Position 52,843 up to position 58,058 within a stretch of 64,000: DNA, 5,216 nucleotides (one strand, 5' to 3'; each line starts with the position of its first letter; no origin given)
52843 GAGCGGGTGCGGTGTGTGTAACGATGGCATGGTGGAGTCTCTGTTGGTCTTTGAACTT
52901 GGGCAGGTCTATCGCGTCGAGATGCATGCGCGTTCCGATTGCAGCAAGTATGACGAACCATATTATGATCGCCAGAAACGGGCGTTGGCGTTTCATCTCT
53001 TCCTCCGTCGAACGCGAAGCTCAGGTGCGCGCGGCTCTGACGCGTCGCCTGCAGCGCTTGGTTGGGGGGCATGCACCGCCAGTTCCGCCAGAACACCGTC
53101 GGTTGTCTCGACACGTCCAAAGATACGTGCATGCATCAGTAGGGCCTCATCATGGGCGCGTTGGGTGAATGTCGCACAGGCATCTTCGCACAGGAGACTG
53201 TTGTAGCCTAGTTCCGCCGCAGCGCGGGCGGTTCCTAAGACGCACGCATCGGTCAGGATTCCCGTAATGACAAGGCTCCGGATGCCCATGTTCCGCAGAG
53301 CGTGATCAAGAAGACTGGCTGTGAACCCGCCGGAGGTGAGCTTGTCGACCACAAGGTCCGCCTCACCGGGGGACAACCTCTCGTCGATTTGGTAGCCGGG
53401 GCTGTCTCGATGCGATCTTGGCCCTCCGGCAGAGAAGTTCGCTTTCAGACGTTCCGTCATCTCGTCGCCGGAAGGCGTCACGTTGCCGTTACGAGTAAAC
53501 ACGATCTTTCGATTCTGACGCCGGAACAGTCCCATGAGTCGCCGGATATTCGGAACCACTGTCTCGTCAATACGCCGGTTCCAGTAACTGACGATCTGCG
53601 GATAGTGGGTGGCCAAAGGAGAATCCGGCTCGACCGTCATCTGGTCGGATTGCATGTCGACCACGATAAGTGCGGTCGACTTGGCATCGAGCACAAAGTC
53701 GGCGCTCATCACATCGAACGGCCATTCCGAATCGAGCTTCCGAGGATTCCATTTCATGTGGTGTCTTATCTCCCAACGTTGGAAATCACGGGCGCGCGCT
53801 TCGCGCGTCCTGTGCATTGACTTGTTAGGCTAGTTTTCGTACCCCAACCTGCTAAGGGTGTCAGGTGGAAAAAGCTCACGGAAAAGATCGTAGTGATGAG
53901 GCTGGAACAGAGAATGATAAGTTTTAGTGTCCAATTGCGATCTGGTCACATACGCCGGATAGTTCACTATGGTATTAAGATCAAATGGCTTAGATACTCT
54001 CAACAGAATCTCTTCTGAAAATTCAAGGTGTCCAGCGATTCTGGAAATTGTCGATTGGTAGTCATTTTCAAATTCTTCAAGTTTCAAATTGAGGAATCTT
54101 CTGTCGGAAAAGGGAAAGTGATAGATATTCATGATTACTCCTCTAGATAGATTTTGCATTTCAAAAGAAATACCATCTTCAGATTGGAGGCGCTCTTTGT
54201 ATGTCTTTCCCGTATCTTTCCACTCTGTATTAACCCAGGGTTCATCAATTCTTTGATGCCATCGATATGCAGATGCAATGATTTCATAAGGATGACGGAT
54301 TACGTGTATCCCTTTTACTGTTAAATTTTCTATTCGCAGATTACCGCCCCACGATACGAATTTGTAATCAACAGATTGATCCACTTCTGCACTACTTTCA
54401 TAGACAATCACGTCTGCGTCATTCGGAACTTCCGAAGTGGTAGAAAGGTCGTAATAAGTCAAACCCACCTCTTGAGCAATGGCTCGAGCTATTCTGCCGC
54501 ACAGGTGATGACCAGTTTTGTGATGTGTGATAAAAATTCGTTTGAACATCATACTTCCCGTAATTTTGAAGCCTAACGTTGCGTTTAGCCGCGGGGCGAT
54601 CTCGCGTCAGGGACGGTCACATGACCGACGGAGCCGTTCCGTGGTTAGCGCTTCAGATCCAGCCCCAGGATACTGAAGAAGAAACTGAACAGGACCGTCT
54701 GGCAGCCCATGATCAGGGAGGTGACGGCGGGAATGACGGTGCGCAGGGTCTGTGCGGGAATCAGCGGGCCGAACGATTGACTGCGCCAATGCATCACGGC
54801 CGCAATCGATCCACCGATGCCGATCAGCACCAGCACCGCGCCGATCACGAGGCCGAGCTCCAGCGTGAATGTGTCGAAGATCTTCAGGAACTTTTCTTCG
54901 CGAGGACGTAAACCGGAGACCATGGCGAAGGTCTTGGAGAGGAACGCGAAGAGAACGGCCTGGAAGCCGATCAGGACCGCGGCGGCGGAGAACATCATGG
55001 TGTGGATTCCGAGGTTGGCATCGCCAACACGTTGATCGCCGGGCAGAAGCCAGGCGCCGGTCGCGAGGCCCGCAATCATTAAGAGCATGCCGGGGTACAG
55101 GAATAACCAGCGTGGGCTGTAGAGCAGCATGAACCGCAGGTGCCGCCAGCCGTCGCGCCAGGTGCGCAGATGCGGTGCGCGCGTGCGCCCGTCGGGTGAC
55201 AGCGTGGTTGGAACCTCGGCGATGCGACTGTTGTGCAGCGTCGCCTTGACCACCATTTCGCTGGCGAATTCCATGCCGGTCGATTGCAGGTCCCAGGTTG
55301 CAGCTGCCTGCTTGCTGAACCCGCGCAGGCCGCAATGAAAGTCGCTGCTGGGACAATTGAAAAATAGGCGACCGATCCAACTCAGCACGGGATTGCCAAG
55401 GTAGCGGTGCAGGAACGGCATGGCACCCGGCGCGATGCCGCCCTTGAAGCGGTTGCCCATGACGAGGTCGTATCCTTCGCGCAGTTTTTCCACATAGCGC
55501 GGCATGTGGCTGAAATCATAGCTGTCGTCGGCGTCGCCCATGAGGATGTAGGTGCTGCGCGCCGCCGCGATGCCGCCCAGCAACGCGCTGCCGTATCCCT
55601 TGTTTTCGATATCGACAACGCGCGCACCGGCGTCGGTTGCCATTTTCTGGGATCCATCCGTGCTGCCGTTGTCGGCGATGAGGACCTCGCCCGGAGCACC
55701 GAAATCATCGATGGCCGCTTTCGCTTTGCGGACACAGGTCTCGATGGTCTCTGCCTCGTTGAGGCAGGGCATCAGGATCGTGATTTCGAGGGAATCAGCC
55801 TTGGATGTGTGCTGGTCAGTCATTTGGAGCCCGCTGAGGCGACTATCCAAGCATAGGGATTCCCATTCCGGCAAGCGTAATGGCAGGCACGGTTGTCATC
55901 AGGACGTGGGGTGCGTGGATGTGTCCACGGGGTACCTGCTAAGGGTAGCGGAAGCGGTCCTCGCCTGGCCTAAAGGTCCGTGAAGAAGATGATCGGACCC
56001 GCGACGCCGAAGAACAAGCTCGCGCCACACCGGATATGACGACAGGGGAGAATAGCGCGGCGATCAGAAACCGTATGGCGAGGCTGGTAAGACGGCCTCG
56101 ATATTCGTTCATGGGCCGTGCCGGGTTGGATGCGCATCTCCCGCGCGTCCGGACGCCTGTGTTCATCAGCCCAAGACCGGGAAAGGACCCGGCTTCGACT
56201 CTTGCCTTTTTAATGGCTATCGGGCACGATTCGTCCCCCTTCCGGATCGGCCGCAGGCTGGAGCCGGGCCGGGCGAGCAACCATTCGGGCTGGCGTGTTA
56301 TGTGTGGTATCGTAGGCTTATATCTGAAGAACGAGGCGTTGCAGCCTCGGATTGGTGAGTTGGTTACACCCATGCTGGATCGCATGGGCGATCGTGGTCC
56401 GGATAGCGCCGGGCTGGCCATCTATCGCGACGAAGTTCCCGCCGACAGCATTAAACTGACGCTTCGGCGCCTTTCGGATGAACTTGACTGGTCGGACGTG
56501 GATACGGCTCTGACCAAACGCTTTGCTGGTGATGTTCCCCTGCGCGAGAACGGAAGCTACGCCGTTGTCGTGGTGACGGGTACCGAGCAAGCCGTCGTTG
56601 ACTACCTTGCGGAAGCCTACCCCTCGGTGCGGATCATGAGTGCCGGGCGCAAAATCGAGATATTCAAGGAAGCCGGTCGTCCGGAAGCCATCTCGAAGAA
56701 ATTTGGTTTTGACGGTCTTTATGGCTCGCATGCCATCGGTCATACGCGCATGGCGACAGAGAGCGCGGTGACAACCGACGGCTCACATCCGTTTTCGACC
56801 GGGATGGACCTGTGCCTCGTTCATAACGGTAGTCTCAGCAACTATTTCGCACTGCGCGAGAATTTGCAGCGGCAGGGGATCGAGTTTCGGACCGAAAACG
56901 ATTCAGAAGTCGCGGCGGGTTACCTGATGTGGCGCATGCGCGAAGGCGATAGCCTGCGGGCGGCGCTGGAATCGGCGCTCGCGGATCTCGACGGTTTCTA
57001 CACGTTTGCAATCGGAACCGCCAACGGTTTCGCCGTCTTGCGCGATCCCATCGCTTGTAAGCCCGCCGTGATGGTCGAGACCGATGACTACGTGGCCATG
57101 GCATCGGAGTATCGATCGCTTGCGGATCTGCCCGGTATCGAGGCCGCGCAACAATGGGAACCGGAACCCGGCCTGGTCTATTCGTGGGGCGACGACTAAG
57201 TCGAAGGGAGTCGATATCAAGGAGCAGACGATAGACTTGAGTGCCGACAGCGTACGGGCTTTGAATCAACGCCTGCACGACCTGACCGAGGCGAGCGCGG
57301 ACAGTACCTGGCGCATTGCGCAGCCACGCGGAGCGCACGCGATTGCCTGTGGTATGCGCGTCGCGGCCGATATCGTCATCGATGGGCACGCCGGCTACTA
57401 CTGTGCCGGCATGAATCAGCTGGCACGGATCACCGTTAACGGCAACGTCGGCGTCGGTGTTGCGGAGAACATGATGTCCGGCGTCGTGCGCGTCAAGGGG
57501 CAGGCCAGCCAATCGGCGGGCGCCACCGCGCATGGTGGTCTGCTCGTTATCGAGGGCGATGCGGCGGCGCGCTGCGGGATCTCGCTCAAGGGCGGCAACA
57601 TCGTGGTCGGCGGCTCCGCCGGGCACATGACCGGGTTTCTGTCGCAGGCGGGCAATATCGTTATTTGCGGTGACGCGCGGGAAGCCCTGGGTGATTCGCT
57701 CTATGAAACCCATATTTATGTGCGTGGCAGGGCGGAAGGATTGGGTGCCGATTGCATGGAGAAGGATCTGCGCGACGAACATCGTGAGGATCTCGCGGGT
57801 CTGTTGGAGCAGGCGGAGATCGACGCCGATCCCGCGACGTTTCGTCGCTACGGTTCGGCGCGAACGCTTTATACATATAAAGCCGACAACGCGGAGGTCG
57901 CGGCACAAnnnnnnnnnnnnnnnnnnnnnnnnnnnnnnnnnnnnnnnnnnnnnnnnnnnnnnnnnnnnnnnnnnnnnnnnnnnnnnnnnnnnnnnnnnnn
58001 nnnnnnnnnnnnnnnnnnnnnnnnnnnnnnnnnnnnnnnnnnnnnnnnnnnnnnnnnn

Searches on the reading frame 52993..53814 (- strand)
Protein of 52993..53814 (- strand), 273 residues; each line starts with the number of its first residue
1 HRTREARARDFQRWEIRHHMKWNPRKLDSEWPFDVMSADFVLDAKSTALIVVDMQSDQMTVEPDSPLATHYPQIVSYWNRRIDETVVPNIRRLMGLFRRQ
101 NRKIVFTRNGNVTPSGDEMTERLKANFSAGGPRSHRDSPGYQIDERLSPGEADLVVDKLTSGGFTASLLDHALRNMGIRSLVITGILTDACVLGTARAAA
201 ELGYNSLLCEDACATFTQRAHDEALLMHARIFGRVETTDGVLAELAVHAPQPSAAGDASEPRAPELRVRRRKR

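Call 54: search_protein_families(library=pfam, proteins=[window:52993-53814:-], max_evalue=0.01)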
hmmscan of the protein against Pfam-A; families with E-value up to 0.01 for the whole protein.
window:52993-53814:- (273 aa): 1 family
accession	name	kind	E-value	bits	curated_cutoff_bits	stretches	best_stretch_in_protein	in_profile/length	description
PF00857.26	Isochorismatase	-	4.6e-32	111.9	27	1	47-239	1-174/175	Isochorismatase domain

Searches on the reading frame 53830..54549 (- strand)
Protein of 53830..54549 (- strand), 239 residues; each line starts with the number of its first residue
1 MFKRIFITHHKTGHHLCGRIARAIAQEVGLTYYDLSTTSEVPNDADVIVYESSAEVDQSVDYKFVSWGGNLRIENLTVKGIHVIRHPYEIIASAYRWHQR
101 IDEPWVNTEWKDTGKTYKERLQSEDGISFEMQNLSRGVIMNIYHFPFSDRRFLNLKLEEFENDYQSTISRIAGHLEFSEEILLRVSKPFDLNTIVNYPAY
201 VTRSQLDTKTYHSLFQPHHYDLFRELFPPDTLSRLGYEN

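Call 54: search_protein_families(library=pfam, proteins=[window:53830-54549:-], max_evalue=0.01)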
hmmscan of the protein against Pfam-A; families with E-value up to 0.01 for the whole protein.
window:53830-54549:- (239 aa): 1 family
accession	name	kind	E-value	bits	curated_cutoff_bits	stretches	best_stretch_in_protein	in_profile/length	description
PF15532.11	Ntox30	-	0.0061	17.2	25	0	106-144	26-64/103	Bacterial toxin 30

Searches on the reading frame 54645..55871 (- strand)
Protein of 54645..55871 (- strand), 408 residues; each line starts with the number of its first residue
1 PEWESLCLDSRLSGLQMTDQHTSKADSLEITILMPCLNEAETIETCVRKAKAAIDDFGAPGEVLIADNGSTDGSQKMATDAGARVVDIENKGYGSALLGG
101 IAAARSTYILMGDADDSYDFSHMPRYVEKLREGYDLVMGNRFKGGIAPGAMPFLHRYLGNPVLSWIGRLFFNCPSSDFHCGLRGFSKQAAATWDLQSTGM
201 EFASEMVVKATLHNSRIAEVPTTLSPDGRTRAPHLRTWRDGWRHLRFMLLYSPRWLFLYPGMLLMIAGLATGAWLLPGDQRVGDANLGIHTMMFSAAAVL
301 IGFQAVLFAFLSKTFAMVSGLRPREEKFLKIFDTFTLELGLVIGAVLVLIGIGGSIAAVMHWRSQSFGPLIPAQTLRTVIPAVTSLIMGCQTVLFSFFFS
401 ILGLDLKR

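Call 54: search_protein_families(library=pfam, proteins=[window:54645-55871:-], max_evalue=0.01)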
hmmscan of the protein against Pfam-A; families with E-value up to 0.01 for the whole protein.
window:54645-55871:- (408 aa): 1 family
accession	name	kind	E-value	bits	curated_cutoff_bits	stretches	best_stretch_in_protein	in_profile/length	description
PF00535.33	Glycos_transf_2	-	6.6e-23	81.9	23.3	1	31-189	1-163/168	Glycosyl transferase family 2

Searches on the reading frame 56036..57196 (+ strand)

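Call 54: search_protein_families(library=pfam, proteins=[window:56036-57196:+], max_evalue=0.01)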
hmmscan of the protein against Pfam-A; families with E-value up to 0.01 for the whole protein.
window:56036-57196:+ (387 aa): 3 families
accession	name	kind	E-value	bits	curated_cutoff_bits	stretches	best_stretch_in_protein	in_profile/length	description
PF13522.11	GATase_6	-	1.2e-18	67.8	27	1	231-358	11-130/130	Glutamine amidotransferase domain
PF13537.11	GATase_7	-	1.1e-16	61.4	25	1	236-363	1-122/123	Glutamine amidotransferase domain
PF13230.11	GATase_4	-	0.00035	20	23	1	231-305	72-145/272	Glutamine amidotransferases class-II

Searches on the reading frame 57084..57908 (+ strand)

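Call 54: search_protein_families(library=pfam, proteins=[window:57084-57908:+], max_evalue=0.01)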
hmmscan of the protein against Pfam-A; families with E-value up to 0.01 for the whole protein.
window:57084-57908:+ (275 aa): 1 family
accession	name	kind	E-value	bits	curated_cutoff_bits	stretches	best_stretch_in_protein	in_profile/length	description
PF01493.24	GXGXG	-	1.3e-05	25.3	32.5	1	149-224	99-173/190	GXGXG motif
